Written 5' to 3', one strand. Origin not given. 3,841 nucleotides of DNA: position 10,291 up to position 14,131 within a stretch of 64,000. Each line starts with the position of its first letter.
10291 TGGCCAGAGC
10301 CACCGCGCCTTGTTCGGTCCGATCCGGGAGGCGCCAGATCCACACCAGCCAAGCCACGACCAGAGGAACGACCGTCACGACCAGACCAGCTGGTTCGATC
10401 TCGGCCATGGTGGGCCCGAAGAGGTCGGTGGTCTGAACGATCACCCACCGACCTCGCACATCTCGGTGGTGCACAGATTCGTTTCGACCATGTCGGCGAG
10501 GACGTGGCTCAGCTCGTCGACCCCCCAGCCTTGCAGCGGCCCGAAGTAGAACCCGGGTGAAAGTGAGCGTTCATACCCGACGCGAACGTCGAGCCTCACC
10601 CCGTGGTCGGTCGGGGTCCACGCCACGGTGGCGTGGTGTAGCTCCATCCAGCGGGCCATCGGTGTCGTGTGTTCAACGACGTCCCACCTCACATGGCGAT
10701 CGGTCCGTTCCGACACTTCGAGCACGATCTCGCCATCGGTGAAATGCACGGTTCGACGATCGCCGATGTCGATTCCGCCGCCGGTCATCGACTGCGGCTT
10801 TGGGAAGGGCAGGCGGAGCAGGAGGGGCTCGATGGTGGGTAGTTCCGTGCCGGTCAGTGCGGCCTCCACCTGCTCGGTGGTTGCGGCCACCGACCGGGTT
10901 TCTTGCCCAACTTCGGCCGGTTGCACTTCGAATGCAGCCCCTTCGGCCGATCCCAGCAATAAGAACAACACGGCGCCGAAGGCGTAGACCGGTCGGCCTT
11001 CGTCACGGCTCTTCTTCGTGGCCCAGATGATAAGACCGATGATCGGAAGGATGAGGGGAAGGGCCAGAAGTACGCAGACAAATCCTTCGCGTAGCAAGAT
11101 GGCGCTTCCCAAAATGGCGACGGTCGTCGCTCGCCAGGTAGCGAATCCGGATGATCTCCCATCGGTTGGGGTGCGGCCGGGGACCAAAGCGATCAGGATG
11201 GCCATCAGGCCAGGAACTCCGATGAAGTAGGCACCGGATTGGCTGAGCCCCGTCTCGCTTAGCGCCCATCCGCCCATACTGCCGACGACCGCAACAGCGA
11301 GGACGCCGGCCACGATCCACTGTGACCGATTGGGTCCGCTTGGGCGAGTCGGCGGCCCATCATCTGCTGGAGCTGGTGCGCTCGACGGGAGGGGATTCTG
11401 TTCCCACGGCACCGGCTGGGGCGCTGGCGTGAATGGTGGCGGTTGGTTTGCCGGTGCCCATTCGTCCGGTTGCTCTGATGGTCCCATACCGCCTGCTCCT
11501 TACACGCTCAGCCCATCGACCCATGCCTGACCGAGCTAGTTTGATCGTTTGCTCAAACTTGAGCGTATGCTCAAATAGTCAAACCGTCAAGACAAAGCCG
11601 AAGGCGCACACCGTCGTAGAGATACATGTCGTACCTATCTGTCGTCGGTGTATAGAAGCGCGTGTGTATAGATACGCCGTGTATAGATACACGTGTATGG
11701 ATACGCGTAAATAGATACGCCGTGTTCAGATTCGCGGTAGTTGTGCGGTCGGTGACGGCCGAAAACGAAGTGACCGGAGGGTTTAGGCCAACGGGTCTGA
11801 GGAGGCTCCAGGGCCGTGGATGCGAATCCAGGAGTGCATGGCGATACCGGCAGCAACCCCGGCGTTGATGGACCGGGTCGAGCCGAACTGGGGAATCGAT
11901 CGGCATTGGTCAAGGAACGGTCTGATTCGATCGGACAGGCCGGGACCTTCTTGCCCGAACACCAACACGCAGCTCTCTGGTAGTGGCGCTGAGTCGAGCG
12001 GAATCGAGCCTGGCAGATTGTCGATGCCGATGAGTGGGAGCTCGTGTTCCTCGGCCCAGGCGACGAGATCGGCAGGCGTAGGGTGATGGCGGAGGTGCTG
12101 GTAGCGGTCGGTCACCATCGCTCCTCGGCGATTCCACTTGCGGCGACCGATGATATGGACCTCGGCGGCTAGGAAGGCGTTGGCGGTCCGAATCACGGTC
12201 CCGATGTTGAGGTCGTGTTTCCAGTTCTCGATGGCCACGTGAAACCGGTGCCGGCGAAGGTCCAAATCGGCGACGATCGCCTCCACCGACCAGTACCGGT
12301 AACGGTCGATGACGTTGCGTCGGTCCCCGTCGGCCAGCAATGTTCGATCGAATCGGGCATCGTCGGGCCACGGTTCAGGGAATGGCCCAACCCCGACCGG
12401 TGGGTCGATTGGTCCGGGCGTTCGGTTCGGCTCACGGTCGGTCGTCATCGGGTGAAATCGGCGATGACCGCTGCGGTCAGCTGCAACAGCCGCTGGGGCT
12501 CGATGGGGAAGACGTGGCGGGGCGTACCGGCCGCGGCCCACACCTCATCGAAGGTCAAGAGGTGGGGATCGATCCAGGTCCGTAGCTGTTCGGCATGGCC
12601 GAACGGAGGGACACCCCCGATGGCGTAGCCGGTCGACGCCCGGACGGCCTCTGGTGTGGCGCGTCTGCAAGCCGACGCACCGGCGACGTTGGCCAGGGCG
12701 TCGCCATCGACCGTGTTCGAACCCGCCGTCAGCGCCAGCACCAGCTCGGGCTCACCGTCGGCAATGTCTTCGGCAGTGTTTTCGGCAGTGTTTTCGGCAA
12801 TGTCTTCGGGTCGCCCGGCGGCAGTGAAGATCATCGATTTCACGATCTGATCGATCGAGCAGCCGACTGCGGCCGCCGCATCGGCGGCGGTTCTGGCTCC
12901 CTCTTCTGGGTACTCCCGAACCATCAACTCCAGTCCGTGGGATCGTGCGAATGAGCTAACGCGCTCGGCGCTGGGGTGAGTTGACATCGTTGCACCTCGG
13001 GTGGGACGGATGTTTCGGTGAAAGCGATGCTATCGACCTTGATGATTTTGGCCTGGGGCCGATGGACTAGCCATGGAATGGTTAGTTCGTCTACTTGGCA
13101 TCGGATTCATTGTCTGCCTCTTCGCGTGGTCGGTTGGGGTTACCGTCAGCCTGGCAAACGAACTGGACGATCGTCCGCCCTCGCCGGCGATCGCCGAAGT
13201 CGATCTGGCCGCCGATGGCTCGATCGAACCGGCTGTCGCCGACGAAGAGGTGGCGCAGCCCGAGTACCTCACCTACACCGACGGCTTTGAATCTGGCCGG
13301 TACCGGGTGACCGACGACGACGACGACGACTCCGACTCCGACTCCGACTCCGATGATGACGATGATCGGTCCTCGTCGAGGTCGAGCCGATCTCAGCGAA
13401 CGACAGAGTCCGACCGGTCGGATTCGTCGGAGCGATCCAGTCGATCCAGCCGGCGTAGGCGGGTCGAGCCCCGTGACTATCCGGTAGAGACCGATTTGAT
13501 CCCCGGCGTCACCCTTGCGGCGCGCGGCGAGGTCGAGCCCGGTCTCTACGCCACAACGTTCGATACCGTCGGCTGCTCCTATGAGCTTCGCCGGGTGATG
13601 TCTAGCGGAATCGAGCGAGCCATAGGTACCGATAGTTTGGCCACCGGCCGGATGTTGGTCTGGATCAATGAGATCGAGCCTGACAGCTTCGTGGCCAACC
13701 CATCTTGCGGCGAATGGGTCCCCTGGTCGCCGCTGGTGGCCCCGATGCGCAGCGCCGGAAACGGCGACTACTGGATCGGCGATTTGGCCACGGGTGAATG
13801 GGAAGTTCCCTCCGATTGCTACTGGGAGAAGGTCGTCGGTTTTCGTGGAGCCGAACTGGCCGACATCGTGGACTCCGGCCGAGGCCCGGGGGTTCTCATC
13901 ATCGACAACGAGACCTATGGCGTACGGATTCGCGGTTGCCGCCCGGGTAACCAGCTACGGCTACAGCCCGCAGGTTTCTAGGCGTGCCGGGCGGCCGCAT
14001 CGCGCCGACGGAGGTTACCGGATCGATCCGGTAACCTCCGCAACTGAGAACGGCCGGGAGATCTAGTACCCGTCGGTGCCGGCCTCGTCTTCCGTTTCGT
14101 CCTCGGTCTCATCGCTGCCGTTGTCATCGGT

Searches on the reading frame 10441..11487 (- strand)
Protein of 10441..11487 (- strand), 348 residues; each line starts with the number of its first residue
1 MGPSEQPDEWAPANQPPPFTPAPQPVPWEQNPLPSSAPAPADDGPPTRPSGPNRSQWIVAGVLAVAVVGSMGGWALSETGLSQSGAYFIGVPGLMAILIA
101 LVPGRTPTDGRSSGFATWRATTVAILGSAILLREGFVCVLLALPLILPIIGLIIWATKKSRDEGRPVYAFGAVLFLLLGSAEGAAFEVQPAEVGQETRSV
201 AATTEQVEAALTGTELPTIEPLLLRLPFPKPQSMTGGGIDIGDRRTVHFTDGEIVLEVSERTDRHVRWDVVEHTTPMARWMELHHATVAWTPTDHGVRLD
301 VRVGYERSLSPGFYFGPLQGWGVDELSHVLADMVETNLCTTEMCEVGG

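Call 49: search_protein_families(library=pfam, proteins=[window:10441-11487:-], max_evalue=0.01)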
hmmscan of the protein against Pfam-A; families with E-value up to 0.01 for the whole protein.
window:10441-11487:- (348 aa): 1 family
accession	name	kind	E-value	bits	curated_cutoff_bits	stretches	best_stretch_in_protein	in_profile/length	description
PF10604.15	Polyketide_cyc2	-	0.00041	21.1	27.4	1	196-337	6-133/142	Polyketide cyclase / dehydrase and lipid transport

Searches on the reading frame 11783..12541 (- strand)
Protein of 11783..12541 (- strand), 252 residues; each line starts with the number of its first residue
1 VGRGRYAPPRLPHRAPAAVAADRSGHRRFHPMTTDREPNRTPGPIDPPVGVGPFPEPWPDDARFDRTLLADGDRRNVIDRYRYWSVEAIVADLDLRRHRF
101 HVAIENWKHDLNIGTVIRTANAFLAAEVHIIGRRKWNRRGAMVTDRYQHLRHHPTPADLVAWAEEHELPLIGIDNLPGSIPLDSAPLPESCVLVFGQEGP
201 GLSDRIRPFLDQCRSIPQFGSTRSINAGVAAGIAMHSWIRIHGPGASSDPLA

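Call 49: search_protein_families(library=pfam, proteins=[window:11783-12541:-], max_evalue=0.01)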
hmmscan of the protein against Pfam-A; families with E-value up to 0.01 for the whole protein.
window:11783-12541:- (252 aa): 1 family
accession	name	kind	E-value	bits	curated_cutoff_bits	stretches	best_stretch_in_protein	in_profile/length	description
PF00588.24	SpoU_methylase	-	7.1e-24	85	29.7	1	100-236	2-142/142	SpoU rRNA Methylase family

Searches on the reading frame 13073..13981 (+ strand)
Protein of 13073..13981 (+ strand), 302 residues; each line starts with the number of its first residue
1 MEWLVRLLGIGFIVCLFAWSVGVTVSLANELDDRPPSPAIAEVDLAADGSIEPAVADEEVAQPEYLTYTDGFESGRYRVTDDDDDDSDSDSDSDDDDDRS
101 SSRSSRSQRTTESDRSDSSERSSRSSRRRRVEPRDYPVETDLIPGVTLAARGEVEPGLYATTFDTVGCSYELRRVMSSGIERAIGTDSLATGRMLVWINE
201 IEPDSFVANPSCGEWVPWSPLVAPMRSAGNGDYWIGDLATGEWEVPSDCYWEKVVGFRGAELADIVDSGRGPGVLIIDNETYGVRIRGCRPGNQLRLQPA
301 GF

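Call 49: search_protein_families(library=pfam, proteins=[window:13073-13981:+], max_evalue=0.01)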
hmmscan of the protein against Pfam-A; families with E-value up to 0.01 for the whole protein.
window:13073-13981:+ (302 aa): 1 family
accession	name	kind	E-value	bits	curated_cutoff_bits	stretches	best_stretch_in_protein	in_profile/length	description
PF02724.19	CDC45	-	0.00031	19.6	34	1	48-132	108-195/624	CDC45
